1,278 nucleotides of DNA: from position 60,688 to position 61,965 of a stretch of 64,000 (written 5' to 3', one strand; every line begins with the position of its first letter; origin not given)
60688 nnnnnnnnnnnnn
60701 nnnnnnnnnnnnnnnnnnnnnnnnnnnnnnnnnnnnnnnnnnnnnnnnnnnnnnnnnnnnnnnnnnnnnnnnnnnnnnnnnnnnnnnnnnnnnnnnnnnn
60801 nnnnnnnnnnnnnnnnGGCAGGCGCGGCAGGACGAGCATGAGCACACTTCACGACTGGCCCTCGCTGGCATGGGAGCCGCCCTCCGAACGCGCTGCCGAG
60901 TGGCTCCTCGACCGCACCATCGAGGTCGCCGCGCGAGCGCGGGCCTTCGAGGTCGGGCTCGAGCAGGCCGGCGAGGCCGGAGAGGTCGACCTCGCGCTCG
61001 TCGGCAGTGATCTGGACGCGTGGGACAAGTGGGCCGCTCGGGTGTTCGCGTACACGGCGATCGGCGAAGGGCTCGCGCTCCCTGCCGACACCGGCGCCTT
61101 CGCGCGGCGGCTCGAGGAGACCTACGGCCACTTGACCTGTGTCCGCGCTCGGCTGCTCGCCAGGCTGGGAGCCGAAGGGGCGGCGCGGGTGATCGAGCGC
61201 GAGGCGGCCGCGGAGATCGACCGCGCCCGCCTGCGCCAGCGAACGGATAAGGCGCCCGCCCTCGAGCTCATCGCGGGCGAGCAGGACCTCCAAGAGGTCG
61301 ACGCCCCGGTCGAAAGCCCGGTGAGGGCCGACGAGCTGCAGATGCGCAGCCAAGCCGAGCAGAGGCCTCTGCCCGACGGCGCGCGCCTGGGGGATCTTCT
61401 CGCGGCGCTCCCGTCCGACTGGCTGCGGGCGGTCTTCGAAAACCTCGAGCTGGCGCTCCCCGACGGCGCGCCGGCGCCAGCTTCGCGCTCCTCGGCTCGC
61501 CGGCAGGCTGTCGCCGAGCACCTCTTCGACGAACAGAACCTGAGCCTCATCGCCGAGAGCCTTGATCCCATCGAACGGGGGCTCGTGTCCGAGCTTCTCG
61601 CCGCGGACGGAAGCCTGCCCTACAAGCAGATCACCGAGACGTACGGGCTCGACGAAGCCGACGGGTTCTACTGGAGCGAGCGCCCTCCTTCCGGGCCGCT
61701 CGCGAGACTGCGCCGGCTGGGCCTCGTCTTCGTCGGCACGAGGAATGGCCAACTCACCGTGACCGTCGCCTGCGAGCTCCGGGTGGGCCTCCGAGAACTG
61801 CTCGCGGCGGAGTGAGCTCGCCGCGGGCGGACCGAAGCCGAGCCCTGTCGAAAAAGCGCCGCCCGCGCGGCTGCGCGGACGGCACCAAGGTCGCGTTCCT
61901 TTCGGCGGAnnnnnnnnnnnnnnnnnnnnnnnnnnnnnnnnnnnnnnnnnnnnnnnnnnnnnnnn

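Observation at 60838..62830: Second hydrolase-partner module: M15 peptidase with two PG-binding domains but no secretion signal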

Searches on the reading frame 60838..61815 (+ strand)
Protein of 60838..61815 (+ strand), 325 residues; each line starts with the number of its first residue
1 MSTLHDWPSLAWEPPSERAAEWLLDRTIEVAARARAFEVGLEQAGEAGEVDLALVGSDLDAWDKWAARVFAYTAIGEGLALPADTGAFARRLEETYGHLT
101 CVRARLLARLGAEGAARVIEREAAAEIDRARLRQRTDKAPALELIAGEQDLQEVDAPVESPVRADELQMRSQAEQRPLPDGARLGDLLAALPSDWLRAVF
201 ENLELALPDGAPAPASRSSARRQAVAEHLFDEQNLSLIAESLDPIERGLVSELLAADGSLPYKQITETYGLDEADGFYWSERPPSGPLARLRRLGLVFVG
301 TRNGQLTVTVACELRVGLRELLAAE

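Call 3: search_protein_families(library=pfam, proteins=[window:60838-61815:+], max_evalue=0.01)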
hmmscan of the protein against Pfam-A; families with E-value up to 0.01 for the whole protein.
window:60838-61815:+ (325 aa): 0 families

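Call 4: search_protein_families(library=ncbifam, proteins=[window:60838-61815:+], max_evalue=0.01)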
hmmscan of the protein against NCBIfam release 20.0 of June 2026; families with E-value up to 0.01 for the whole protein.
window:60838-61815:+ (325 aa): 0 families

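Call 39: find_homologous_proteins(query=window:60838-61815:+, max_evalue=0.001)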
Query window:60838-61815:+ (325 aa): 6 proteins with E <= 0.001 among 8000 candidates.
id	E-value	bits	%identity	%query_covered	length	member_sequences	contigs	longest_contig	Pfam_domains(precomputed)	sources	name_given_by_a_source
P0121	8.5e-204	694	100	100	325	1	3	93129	-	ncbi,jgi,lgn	ncbi:MAG: hypothetical protein ACOX6T_00315 [Myxococcales bacterium]|jgi:hypothetical protein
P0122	1.9e-158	545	80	99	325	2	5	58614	-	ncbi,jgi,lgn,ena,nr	ncbi:MAG TPA: hypothetical protein DFS52_31805 [Myxococcales bacterium]|jgi:hypothetical protein|nr:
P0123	1.2e-77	280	47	98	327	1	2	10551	-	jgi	jgi:hypothetical protein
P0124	1.0e-67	247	44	98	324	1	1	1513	-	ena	-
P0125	1.2e-67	247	45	99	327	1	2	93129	-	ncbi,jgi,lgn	ncbi:MAG: hypothetical protein ACOX6T_00115 [Myxococcales bacterium]|jgi:hypothetical protein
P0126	5.9e-55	205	41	96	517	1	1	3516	-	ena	-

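Call 43: find_encoding_contigs(protein=P0125, flank=10000, max_places=4)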
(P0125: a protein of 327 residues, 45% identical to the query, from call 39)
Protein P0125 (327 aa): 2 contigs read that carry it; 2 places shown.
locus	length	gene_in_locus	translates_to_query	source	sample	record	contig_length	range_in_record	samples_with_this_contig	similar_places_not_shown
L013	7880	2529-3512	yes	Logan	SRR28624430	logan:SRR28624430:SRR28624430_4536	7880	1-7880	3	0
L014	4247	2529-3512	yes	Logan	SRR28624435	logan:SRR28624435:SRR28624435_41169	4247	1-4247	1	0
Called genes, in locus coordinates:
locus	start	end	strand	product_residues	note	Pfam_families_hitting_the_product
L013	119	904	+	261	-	PF01061:ABC2_membrane (weak), PF12679:ABC2_membrane_2, PF12730:ABC2_membrane_4 (weak), PF12698:ABC2_membrane_3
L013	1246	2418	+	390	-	PF13421:Band_7_1, PF13248:Zn_ribbon_3 (faint), PF24463:DUF7577 (faint), PF13240:Zn_Ribbon_1 (weak), PF12773:DZR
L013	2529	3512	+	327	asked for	-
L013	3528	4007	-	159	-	PF05257:CHAP (faint)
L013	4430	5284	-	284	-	PF00899:ThiF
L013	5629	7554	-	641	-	PF17159:MASE3, PF00989:PAS, PF08448:PAS_4, PF13188:PAS_8 (weak), PF13426:PAS_9, PF08447:PAS_3, PF00512:HisKA, PF02518:HATPase_c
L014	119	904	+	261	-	PF01061:ABC2_membrane (weak), PF12679:ABC2_membrane_2, PF12730:ABC2_membrane_4 (weak), PF12698:ABC2_membrane_3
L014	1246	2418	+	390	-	PF13421:Band_7_1, PF13248:Zn_ribbon_3 (faint), PF24463:DUF7577 (faint), PF13240:Zn_Ribbon_1 (weak), PF12773:DZR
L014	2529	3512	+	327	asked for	-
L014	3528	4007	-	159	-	PF05257:CHAP (faint)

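Call 52: find_encoding_contigs(protein=P0123, flank=6000, max_places=3)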
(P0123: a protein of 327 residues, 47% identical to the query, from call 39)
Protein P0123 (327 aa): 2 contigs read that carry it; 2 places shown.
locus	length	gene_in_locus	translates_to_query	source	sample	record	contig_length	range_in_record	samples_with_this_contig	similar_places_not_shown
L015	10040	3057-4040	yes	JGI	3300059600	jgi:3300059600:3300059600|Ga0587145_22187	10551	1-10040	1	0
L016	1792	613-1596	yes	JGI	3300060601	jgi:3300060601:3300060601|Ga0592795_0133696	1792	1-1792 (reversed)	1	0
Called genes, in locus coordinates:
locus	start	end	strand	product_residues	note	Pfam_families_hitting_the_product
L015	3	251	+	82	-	?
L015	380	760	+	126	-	PF04542:Sigma70_r2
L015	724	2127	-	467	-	PF01546:Peptidase_M20, PF07687:M20_dimer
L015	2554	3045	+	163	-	PF01467:CTP_transf_like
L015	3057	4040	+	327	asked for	-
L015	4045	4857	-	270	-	PF00795:CN_hydrolase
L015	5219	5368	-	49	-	-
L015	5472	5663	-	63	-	-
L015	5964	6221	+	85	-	PF00886:Ribosomal_S16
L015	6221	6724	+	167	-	PF01782:RimM, PF05239:PRC (weak), PF24986:PRC_RimM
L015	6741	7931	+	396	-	PF01746:tRNA_m1G_MT, PF01245:Ribosomal_L19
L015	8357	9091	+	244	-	PF03009:GDPD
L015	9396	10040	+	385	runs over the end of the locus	?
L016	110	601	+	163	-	PF01467:CTP_transf_like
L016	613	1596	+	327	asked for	-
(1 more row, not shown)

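Call 53: find_encoding_contigs(protein=P0126, flank=6000, max_places=2)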
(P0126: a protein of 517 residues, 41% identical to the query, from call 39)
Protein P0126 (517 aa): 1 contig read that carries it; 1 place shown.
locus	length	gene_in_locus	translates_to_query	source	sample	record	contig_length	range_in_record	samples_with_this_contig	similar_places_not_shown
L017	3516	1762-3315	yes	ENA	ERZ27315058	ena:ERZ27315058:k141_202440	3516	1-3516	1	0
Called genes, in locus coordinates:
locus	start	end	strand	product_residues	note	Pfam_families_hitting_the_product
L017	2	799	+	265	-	?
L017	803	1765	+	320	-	-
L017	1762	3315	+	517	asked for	-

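Call 55: search_protein_families(library=pfam, proteins=[L013:3528-4007:-, L015:4045-4857:-, L017:2-799:+, L017:803-1765:+], max_evalue=0.05)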
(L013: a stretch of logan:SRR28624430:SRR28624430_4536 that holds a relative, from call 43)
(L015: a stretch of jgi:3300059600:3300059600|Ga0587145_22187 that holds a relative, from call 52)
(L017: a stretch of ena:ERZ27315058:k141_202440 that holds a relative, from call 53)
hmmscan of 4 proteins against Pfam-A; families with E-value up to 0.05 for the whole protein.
L013:3528-4007:- (159 aa): 1 family
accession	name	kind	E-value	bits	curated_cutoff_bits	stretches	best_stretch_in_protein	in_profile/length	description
PF05257.22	CHAP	-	3e-05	24.9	26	1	46-120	4-75/81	CHAP domain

L015:4045-4857:- (270 aa): 1 family
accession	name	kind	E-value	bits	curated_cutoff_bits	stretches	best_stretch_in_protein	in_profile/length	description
PF00795.27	CN_hydrolase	-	6.3e-69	232.6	23.2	1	7-260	1-256/256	Carbon-nitrogen hydrolase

L017:2-799:+ (265 aa): 2 families
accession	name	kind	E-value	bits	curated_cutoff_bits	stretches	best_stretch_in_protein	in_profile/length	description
PF00271.37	Helicase_C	-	4.9e-20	72.3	23.5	1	93-199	6-110/110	Helicase conserved C-terminal domain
PF00176.29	SNF2-rel_dom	-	0.00019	21.1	24.9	1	2-71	220-289/290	SNF2-related domain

L017:803-1765:+ (320 aa): 1 family
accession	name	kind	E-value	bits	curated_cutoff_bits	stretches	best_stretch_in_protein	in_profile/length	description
PF04434.22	SWIM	-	0.0011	18.9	19.6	1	159-177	14-35/38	SWIM zinc finger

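Call 56: find_related_loci(query=A2, collection=genome_contigs, flank=6000)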
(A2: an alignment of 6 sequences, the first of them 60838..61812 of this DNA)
Query A2 (325 aa) in genome_contigs; peptide patterns used: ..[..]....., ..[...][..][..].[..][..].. (x = any residue, [..] = any of these).
19 stretches matched a pattern; 3 encode a relative of the query (tblastn E <= 1e-3); 3 distinct loci.
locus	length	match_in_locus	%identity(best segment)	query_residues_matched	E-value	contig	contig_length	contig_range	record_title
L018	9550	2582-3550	80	1-323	2e-165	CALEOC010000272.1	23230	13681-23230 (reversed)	MAG TPA_asm: uncultured Myxococcales bacterium isolate SRR1561992_bin.48_CONCOCT_v1.1_MAG genome assembly, contig: ERZ72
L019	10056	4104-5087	45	2-323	3e-74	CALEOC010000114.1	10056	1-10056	MAG TPA_asm: uncultured Myxococcales bacterium isolate SRR1561992_bin.48_CONCOCT_v1.1_MAG genome assembly, contig: ERZ72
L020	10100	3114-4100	42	4-323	5e-71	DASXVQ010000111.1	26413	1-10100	MAG TPA_asm: Myxococcales bacterium isolate SMAG_U4749 k141_131752, whole genome shotgun sequence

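Call 59: predict_structure(alignment_id=A2)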
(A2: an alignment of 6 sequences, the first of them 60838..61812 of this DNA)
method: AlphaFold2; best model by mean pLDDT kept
length: 325 residues; sequences in the alignment: 6
mean_pLDDT: 78.5   pTM: 0.50
mean pLDDT of the five models: 78.5, 77.4, 77.2, 76.8, 74.1
residues with pLDDT >= 90: 114; 70-90: 136; 50-70: 36; < 50: 39
segments of 3 or more residues with pLDDT < 50: 1-5, 135-160, 273-276
pLDDT, mean of each block of 10 residues (from residue 1): 56 83 90 91 88 81 86 70 84 92 91 92 86 50 31 34 62 80 91 84 76 64 92 93 91 94 83 51 71 91 90 94 76
secondary structure, 60 per line:
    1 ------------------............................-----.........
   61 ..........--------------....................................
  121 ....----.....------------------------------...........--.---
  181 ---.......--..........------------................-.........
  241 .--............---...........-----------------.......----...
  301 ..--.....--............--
elements in order: H19-46 H52-70 H85-124 H129-133 H164-174 H184-190 H193-202 H215-230 H232-241 H244-255 E259-261 H262-269 H287-293 E298-302 E305-309 H312-323

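Call 60: search_protein_representatives(alignment_id=A2)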
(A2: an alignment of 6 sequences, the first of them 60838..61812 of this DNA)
Query: 6 sequences, 327 profile positions. Proteins with E-value up to 0.001 (for the whole library): 511; up to 1e-10: 213; up to 1e-30: 18. The best 150 are listed.
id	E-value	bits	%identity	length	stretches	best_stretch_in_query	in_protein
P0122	1.3e-157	540.8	-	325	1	1-326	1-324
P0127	6.4e-133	459.6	-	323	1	6-326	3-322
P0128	2.0e-129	448.2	-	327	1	1-326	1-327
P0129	3.9e-95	335.4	-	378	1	1-325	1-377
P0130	5.1e-92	325.2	-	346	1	1-325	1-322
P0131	1.3e-90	320.6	-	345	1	6-325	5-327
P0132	2.8e-90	319.5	-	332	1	5-325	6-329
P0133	3.2e-90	319.3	-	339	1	1-325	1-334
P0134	2.3e-86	306.6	-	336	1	4-325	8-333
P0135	3.2e-86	306.2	-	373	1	1-319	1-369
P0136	6.6e-83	295.3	-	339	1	5-325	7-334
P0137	7.3e-83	295.1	-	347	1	4-325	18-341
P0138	4.3e-82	292.6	-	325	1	4-326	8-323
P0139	1.0e-79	284.8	-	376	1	1-324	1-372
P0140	4.6e-60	220.2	-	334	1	1-317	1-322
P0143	8.8e-32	127.2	-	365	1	67-324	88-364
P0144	8.7e-30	120.7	-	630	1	94-325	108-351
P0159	1.0e-22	97.5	-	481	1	165-325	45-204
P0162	4.3e-22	95.4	-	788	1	84-325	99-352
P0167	6.4e-21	91.6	-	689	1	76-325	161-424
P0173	8.8e-20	87.8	-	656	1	171-326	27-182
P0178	5.7e-19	85.1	-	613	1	171-323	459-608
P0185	5.5e-18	81.9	-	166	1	172-324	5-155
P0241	2.2e-14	70.1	-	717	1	169-325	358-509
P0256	8.5e-14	68.1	-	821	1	138-323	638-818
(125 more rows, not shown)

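Call 61: search_protein_families(library=pfam, proteins=[P0144, P0162, P0173, P0178, P0256, P0241, P0167, P0143, P0185, P0159], max_evalue=0.01)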
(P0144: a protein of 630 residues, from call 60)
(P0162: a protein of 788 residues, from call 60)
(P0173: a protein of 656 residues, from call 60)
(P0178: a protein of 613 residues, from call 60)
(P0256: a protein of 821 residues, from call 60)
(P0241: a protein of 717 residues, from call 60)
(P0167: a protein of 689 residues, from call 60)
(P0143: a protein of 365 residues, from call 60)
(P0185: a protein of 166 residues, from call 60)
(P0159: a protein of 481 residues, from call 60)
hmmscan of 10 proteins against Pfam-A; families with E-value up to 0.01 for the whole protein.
P0144 (630 aa): 0 families

P0162 (788 aa): 3 families
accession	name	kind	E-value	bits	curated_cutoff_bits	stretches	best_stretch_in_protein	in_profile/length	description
PF02810.21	SEC-C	-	2.2e-09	37.5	20.4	1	766-784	1-19/19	SEC-C motif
PF13646.12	HEAT_2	-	9.6e-07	29.4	27.7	1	451-509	17-76/88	HEAT repeats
PF03130.22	HEAT_PBS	-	0.0001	22.9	20.9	0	423-439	9-25/27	PBS lyase HEAT-like repeat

P0173 (656 aa): 24 families
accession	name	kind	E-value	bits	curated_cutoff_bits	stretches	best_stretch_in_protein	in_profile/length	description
PF07719.23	TPR_2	-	7.4e-38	126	27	5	391-420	5-34/34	Tetratricopeptide repeat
PF00515.34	TPR_1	-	2.3e-36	122.6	27.8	4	391-420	5-34/34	Tetratricopeptide repeat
PF13414.12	TPR_11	-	1.8e-35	120.8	26.8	3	394-435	1-42/42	TPR repeat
PF13431.12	TPR_17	-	6.2e-30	101.4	24.4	3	409-442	1-34/34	Tetratricopeptide repeat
PF13181.12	TPR_8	-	2.3e-27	93.2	25.7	3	391-419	5-33/34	Tetratricopeptide repeat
PF13424.12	TPR_12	-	1.4e-25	89.7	30.1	3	422-487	4-73/77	Tetratricopeptide repeat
PF13432.12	TPR_16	-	2.6e-24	85.7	32.7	3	201-257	7-63/65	Tetratricopeptide repeat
PF13176.12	TPR_7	-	5.7e-23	79.4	27.9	3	391-418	3-32/36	Tetratricopeptide repeat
PF14559.12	TPR_19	-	4.4e-22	78.6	25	4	399-454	3-58/68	Tetratricopeptide repeat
PF13428.12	TPR_14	-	1.7e-21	75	23.5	3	326-362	7-43/44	Tetratricopeptide repeat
PF13174.12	TPR_6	-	8.8e-21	73.5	26.3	1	260-290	1-31/33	Tetratricopeptide repeat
PF13371.12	TPR_9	-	7.4e-20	71.2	35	4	393-455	1-63/73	Tetratricopeptide repeat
PF13374.12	TPR_10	-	4.6e-13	49.2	27.5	2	422-449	3-30/42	Tetratricopeptide repeat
PF12895.13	ANAPC3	-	2.7e-12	47.2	27.2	2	214-284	12-81/82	Anaphase-promoting complex, cyclosome, subunit 3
PF07721.20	TPR_4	-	3.9e-12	46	27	0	324-345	5-26/26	Tetratricopeptide repeat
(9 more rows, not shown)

P0178 (613 aa): 11 families
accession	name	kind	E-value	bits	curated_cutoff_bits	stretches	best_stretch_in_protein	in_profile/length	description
PF14559.12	TPR_19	-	1.8e-08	35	25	2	373-419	5-51/68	Tetratricopeptide repeat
PF07719.23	TPR_2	-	2.9e-08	33.7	27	0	361-392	3-34/34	Tetratricopeptide repeat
PF13424.12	TPR_12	-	3.2e-08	34.1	30.1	1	362-417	6-69/77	Tetratricopeptide repeat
PF12895.13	ANAPC3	-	9.6e-08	32.6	27.2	1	45-98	28-81/82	Anaphase-promoting complex, cyclosome, subunit 3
PF13371.12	TPR_9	-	9.3e-07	29.2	35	0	365-414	1-50/73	Tetratricopeptide repeat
PF13428.12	TPR_14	-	1.1e-05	26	23.5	1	363-400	5-42/44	Tetratricopeptide repeat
PF13432.12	TPR_16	-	2.2e-05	25.2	32.7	1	331-393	2-65/65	Tetratricopeptide repeat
PF00515.34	TPR_1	-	0.00012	22.2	27.8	0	364-392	6-34/34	Tetratricopeptide repeat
PF13181.12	TPR_8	-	0.00041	20.7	25.7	0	78-100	6-28/34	Tetratricopeptide repeat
PF20308.4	TPR-S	-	0.00043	21.3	27.6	0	25-109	4-88/102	Tetratricopeptide Repeats-Sensor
PF13431.12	TPR_17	-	0.00073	20.1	24.4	0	389-414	9-34/34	Tetratricopeptide repeat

P0256 (821 aa): 18 families
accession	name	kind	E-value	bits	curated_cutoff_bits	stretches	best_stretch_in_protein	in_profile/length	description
PF14559.12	TPR_19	-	1.9e-17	63.8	25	1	548-601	3-56/68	Tetratricopeptide repeat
PF07719.23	TPR_2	-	2.1e-17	62.2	27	1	167-198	3-34/34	Tetratricopeptide repeat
PF13181.12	TPR_8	-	2.9e-15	55.5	25.7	1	538-568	3-33/34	Tetratricopeptide repeat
PF00515.34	TPR_1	-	2e-12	46.8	27.8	0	516-534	15-33/34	Tetratricopeptide repeat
PF13431.12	TPR_17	-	2.4e-11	43.4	24.4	0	524-554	1-31/34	Tetratricopeptide repeat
PF13371.12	TPR_9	-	3.7e-11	43.3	35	0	514-566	7-59/73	Tetratricopeptide repeat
PF13432.12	TPR_16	-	8.5e-11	42.5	32.7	1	575-642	2-65/65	Tetratricopeptide repeat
PF13428.12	TPR_14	-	1.4e-10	41.2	23.5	0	35-66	8-39/44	Tetratricopeptide repeat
PF13414.12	TPR_11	-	6.1e-08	32.7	26.8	0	513-550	5-42/42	TPR repeat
PF13424.12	TPR_12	-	2.5e-07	31.2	30.1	0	538-594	5-69/77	Tetratricopeptide repeat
PF23914.1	TPR_CcmH_CycH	-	4.5e-07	30.3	42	0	168-266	53-154/158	Cytochrome c-type biogenesis protein H TPR domain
PF07721.20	TPR_4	-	6.5e-05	23.6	27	0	304-327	2-25/26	Tetratricopeptide repeat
PF13374.12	TPR_10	-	0.00014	22.2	27.5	0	538-565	4-31/42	Tetratricopeptide repeat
PF24575.1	TPR_Slam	-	0.0002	22.2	35.2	0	499-545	44-90/104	Surface lipoprotein assembly modifier, N-terminal TPR repeats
PF13176.12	TPR_7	-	0.00032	21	27.9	0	510-533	6-30/36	Tetratricopeptide repeat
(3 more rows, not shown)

P0241 (717 aa): 3 families
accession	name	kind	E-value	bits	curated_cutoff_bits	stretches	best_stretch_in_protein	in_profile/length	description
PF07929.16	PRiA4_ORF3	-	7.1e-46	156.5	26.6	1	542-688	2-143/173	Plasmid pRiA4b ORF-3-like protein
PF14559.12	TPR_19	-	0.00015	22.4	25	0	36-79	4-48/68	Tetratricopeptide repeat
PF12895.13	ANAPC3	-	0.00015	22.4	27.2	0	38-113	4-81/82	Anaphase-promoting complex, cyclosome, subunit 3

P0167 (689 aa): 0 families

P0143 (365 aa): 0 families

P0185 (166 aa): 0 families

P0159 (481 aa): 0 families

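Call 64: fold_search(model_id=the predicted structure, library=pdb)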
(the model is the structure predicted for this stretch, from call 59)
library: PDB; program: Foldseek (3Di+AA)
matches with E <= 10: 149; with E <= 0.001: 0
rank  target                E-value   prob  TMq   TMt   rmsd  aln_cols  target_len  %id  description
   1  5oqj_2                1.8e-01  0.99  0.25  0.21   7.4       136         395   14  STRUCTURE OF YEAST TRANSCRIPTION PRE-INITIATION COMPLEX WITH TFIIH (released 2018-04-25)
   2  7zs9_2                3.7e-01  0.94  0.23  0.17   6.7       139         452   16  Yeast RNA polymerase II transcription pre-initiation complex with the +1 nucleosome (complex A) (released 2022-11-16)
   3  7o4i_2                3.9e-01  0.93  0.23  0.17   6.7       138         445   16  Yeast RNA polymerase II transcription pre-initiation complex with initial transcription bubble (released 2021-06-16)
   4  2a5y_C                4.5e-01  0.54  0.21  0.18  11.5       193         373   16  Structure of a CED-4/CED-9 complex (released 2005-10-11)
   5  3pqj_B                5.4e-01  0.97  0.20  0.59   4.7        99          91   18  Crystal Structure of the transcriptional repressor BigR from Xylella fastidiosa (released 2011-06-01)
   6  8ylg_A                5.4e-01  0.85  0.21  0.39  13.6       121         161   16  Crystal structure of Burkholderia thailandensis MftR in complex with operator DNA (released 2024-11-13)
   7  7p6f_BBB              6.2e-01  0.90  0.20  0.52   4.8        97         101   22  1.93 A resolution X-ray crystal structure of the transcriptional regulator SrnR from Streptomyces griseus (released 2022-05-25)
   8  6uvu_A                6.2e-01  0.44  0.16  0.35   8.6       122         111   14  Crystal structure of the AntR antimony-specific transcriptional repressor (released 2020-11-04)
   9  4ooi_B                6.5e-01  0.96  0.22  0.61   4.4       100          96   20  Reduced HlyU from Vibrio cholerae N16961 (released 2014-12-31)
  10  7p6f_DDD              6.5e-01  0.90  0.20  0.52   4.7        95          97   21  1.93 A resolution X-ray crystal structure of the transcriptional regulator SrnR from Streptomyces griseus (released 2022-05-25)
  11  7jlv_A                6.9e-01  0.63  0.21  0.16  12.8       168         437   11  Structure of the activated Roq1 resistosome directly recognizing the pathogen effector XopQ (released 2020-12-02)
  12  3sfz                  7.2e-01  0.54  0.21  0.07  11.3       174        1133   14  Crystal structure of full-length murine Apaf-1 (released 2011-08-24)
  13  3pqj_D                8.3e-01  0.93  0.20  0.59   4.7        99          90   18  Crystal Structure of the transcriptional repressor BigR from Xylella fastidiosa (released 2011-06-01)
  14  6o8m                  8.3e-01  0.84  0.19  0.54   6.4       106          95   16  Crystal Structure of C9S apo Sulfide-responsive transcriptional repressor (SqrR) from Rhodobacter capsulated bound to di (released 2020-04-01)
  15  3lfk_A                1.1e+00  0.97  0.21  0.51   3.2        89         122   15  A reported archaeal mechanosensitive channel is a structural homolog of MarR-like transcriptional regulators (released 2010-04-14)
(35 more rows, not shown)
